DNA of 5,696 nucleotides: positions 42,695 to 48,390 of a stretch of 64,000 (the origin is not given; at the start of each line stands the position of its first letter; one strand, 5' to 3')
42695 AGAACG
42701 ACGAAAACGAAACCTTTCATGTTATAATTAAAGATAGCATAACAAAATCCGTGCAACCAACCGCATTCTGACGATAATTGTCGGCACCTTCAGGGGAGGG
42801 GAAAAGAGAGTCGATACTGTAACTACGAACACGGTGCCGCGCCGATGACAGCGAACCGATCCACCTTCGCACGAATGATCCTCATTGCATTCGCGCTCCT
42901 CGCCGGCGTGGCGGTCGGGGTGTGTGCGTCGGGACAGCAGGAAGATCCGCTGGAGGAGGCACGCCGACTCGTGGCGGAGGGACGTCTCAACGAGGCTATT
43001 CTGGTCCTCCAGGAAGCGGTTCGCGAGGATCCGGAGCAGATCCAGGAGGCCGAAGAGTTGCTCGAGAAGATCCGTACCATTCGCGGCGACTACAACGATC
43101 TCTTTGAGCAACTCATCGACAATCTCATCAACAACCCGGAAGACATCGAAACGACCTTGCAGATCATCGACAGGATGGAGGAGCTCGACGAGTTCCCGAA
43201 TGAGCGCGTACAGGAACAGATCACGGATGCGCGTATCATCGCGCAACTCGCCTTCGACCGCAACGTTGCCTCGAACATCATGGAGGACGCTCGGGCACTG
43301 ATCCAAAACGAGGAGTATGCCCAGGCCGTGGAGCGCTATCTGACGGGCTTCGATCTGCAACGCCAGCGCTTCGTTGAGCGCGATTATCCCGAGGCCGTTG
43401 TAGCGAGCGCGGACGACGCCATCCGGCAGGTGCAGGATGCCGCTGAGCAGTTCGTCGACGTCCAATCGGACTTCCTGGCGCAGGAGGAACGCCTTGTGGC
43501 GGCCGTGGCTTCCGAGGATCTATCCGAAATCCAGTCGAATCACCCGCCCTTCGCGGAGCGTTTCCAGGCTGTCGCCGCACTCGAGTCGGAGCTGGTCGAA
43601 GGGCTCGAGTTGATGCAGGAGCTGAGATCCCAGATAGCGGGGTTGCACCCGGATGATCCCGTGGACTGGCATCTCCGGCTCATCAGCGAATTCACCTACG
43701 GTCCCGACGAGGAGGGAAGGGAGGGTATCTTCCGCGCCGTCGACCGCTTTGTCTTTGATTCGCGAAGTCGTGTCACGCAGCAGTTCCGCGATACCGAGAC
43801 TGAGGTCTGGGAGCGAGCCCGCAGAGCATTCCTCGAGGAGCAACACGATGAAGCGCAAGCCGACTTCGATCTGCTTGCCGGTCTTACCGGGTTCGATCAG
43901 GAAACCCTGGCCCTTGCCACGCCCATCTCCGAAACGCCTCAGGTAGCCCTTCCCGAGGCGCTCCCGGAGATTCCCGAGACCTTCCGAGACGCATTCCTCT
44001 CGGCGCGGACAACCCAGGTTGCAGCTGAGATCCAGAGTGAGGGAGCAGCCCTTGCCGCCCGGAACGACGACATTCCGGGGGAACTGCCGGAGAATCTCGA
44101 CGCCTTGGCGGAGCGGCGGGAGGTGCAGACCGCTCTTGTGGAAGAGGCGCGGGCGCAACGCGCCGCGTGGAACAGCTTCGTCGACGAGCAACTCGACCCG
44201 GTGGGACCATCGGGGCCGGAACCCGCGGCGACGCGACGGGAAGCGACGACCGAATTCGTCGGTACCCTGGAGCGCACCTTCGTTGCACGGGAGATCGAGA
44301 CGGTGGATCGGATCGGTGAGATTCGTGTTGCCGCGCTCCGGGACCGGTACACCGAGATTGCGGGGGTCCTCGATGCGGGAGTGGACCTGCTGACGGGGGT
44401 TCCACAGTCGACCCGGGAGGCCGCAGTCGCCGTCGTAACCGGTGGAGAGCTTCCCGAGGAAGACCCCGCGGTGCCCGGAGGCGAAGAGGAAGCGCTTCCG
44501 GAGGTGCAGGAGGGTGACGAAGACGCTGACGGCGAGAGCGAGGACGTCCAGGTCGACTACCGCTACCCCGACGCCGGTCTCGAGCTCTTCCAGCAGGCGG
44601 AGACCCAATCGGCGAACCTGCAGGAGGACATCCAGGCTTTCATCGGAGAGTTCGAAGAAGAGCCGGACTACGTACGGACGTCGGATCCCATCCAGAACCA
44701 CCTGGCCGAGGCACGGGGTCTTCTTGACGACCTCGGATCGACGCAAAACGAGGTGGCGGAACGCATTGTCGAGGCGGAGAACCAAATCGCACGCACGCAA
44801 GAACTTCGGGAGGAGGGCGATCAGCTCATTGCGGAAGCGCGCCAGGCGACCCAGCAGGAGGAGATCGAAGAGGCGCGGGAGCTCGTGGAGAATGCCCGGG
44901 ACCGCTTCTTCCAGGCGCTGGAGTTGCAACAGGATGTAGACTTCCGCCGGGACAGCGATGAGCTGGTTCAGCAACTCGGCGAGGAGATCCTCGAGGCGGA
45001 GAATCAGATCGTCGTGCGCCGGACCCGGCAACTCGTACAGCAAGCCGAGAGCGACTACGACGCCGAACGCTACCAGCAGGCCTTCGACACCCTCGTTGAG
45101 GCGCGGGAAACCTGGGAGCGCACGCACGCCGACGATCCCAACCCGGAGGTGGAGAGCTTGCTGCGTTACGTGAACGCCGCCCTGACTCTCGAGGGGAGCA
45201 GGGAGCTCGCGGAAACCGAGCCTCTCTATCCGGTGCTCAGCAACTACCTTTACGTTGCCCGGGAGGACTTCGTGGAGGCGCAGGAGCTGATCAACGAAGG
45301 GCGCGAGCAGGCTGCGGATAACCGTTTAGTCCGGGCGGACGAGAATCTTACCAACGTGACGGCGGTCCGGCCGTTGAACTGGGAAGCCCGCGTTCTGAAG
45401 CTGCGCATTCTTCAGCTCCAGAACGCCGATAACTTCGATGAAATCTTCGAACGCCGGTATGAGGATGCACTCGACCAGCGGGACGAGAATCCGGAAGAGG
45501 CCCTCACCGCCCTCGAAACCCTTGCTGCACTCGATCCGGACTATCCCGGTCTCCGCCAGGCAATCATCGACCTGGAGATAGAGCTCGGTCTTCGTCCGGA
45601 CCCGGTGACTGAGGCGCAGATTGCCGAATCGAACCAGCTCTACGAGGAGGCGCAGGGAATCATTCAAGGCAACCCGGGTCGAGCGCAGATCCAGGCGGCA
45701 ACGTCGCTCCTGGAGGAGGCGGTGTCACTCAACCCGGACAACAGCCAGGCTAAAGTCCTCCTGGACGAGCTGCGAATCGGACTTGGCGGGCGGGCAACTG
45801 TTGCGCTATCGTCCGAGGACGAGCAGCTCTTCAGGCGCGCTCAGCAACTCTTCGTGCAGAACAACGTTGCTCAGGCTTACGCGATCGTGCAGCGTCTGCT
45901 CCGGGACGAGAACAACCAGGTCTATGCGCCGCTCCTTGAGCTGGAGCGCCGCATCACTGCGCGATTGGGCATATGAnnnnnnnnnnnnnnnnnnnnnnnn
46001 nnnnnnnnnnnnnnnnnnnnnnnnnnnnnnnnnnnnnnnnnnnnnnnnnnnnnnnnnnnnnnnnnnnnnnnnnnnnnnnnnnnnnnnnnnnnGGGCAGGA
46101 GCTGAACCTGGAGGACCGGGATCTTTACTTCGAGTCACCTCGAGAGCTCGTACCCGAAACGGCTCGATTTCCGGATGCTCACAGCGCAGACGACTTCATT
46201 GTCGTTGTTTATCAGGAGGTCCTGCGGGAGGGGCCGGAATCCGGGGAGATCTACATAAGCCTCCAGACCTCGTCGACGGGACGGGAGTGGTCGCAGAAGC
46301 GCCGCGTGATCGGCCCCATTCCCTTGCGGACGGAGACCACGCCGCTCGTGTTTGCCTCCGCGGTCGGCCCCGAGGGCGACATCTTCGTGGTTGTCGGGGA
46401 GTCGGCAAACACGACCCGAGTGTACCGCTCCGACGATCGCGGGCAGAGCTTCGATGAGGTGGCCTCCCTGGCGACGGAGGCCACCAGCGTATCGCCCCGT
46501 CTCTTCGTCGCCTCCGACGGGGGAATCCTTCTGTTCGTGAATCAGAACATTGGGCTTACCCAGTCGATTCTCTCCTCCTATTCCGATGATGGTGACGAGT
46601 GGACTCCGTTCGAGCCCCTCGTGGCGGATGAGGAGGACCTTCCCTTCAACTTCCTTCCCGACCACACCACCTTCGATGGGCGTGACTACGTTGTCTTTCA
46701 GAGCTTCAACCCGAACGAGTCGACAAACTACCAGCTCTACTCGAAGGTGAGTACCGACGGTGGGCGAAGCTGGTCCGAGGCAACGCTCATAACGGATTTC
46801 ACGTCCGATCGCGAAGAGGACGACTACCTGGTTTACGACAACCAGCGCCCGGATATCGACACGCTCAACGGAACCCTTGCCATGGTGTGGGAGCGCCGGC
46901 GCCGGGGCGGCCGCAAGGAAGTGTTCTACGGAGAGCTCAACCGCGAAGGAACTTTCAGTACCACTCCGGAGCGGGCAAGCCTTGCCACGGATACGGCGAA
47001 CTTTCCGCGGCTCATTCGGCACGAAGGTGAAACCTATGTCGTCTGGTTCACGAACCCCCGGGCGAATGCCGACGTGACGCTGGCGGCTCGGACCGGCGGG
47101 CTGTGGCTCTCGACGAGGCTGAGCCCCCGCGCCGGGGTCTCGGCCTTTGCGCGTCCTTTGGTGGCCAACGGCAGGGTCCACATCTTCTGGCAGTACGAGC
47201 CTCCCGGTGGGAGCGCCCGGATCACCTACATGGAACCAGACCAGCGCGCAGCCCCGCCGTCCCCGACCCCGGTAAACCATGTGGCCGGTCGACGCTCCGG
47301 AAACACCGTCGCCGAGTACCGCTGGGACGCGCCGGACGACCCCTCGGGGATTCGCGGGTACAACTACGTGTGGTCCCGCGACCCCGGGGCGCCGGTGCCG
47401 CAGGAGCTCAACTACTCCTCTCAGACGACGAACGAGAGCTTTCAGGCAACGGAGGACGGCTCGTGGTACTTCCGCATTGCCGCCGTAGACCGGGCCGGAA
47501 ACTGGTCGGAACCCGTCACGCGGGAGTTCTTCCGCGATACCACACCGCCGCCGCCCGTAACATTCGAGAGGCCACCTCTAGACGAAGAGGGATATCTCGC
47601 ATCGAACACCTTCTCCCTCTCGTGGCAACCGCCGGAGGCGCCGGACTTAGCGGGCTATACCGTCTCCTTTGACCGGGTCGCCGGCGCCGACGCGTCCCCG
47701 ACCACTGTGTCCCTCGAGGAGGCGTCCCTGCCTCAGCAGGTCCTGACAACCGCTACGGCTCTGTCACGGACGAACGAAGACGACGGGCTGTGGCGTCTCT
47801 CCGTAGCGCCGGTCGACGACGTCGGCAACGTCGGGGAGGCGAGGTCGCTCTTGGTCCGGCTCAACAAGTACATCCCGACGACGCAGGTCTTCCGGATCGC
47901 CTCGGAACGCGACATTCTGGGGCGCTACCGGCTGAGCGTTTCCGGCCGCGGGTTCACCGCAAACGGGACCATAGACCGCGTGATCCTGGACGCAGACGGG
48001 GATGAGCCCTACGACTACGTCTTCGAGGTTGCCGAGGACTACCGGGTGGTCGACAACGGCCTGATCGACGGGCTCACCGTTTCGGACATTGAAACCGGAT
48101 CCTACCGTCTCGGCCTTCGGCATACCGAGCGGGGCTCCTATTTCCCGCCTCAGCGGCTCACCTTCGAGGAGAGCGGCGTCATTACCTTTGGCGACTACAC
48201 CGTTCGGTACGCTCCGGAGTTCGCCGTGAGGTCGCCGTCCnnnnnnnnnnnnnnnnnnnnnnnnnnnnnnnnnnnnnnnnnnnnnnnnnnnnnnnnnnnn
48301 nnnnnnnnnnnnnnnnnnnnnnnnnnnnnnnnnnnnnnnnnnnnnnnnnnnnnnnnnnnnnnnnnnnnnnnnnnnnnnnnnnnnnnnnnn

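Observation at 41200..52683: Divergent OMP gene plus a five-gene translationally coupled operon: candidate uncharacterised envelope-spanning sensory module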

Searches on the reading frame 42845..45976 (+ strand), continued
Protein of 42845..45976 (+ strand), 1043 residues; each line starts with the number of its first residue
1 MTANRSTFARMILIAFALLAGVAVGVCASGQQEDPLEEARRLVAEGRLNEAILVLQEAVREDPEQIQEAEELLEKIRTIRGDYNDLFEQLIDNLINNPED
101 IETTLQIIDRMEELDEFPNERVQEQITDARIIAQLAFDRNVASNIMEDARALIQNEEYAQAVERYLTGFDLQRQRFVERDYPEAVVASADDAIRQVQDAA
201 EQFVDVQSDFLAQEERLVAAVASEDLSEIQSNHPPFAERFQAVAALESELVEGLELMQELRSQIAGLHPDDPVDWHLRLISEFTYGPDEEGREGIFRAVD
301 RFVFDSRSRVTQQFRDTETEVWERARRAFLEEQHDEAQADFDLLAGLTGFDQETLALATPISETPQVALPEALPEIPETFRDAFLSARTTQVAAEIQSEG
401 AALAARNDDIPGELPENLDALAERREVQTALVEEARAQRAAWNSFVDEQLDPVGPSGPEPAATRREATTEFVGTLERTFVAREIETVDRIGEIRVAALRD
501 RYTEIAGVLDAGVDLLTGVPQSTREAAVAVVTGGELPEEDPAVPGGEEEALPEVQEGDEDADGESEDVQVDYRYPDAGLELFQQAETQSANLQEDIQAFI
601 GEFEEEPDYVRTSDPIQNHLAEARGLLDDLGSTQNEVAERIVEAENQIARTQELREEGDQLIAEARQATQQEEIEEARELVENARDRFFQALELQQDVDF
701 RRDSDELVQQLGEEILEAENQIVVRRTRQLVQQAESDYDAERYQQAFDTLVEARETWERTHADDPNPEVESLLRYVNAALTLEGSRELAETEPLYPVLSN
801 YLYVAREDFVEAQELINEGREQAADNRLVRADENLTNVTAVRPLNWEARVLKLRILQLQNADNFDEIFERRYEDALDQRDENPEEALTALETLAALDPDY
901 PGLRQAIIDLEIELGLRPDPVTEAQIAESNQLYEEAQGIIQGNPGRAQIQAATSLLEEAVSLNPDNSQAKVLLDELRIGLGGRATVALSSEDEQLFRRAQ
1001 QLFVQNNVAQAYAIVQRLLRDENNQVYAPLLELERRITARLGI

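Call 117: list_cluster_members(proteins=[P0056, P0062, P0070, P0085, P0095, P0104, P0110, P0125, P0145, P0160])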
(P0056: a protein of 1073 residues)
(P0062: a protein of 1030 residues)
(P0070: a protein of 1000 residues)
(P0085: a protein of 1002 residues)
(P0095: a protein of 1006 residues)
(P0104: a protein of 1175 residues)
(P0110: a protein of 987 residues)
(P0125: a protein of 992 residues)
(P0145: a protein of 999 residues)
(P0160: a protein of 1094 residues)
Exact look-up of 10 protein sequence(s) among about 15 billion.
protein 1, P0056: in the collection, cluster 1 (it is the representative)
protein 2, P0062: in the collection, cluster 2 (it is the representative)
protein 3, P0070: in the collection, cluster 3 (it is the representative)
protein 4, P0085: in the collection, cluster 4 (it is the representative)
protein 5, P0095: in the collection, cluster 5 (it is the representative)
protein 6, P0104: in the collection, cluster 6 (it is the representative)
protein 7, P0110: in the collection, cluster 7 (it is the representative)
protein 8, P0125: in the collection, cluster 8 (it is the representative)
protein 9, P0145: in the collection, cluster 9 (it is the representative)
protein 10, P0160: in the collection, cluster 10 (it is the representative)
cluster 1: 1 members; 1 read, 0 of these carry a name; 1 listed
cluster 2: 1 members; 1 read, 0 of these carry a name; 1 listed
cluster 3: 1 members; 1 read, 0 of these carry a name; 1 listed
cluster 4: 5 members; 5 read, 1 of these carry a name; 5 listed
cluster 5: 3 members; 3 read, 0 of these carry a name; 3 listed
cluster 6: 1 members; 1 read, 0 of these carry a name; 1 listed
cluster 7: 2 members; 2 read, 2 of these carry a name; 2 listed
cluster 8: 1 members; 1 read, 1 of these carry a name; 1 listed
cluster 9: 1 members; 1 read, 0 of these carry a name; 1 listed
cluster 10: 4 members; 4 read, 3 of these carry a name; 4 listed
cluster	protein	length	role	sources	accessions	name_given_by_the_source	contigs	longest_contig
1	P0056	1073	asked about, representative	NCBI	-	-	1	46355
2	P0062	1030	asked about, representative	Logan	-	-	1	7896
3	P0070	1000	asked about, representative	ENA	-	-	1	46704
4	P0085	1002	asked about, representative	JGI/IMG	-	hypothetical protein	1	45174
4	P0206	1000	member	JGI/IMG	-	-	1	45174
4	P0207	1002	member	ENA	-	-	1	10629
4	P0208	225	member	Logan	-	-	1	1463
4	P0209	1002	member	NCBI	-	-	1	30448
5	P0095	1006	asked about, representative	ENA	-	-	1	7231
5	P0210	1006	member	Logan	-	-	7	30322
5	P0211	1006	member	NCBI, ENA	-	-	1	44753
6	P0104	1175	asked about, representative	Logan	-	-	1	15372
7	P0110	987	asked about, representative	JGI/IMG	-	tetratricopeptide (TPR) repeat protein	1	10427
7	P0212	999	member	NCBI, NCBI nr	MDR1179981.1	MAG: hypothetical protein LBK44_05710 [Spirochaetales bacterium] | hypothetical protein [Spirochaetales bacterium]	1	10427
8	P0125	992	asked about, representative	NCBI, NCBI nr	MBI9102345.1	MAG: hypothetical protein JEY99_08020 [Spirochaetales bacterium] | hypothetical protein [Spirochaetales bacterium]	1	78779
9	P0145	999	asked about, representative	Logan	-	-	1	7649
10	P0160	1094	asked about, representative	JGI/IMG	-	hypothetical protein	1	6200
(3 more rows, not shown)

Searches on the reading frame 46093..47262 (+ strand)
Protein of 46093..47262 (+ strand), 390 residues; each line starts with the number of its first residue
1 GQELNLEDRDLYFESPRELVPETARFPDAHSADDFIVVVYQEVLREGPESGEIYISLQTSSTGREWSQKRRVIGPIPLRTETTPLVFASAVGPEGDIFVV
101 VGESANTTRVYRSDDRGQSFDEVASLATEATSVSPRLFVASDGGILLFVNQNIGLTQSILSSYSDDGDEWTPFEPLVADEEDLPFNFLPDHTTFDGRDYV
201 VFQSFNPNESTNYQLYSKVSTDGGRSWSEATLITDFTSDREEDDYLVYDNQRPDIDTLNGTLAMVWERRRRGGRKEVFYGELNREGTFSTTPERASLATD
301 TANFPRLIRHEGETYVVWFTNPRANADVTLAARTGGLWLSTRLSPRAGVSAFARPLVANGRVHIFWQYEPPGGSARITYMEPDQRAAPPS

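Call 88: search_protein_families(library=pfam, proteins=[window:46093-47262:+], max_evalue=1)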
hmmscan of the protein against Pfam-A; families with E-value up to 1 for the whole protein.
window:46093-47262:+ (390 aa): 5 families
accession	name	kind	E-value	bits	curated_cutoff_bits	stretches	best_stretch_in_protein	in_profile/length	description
PF13088.12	BNR_2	-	4.5e-08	33.2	31.4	1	37-233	4-204/277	BNR repeat-like domain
PF15902.12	Sortilin-Vps10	-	0.00085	18.6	33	1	107-173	44-112/446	Sortilin, neurotensin receptor 3,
PF24316.1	Tli3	-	0.14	12.9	27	0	199-245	64-115/129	T6SS Tli3 immunity protein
PF07435.16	YycH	-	0.18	11.2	27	1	185-217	287-319/438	YycH protein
PF02012.26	BNR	-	0.2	12.2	27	1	219-228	2-11/12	BNR/Asp-box repeat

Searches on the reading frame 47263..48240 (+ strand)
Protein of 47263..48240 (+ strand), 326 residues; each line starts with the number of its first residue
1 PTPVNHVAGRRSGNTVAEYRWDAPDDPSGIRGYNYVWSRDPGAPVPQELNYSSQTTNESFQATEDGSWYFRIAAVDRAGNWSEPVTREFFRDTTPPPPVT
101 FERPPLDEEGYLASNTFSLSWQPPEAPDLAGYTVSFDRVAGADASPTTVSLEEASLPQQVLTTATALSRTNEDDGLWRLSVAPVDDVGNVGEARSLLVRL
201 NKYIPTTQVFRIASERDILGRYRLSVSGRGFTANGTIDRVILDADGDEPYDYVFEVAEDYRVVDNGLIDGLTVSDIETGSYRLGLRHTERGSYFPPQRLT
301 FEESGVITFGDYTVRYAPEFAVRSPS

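Call 88: search_protein_families(library=pfam, proteins=[window:47263-48240:+], max_evalue=1)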
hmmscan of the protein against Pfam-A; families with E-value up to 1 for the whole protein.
window:47263-48240:+ (326 aa): 2 families
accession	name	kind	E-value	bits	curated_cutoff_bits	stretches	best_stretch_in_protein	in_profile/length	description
PF00041.27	fn3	-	6.2e-05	23.6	25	2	113-141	12-41/84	Fibronectin type III domain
PF19077.6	Big_13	-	0.0008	20.3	27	1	60-87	69-96/102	Bacterial Ig-like domain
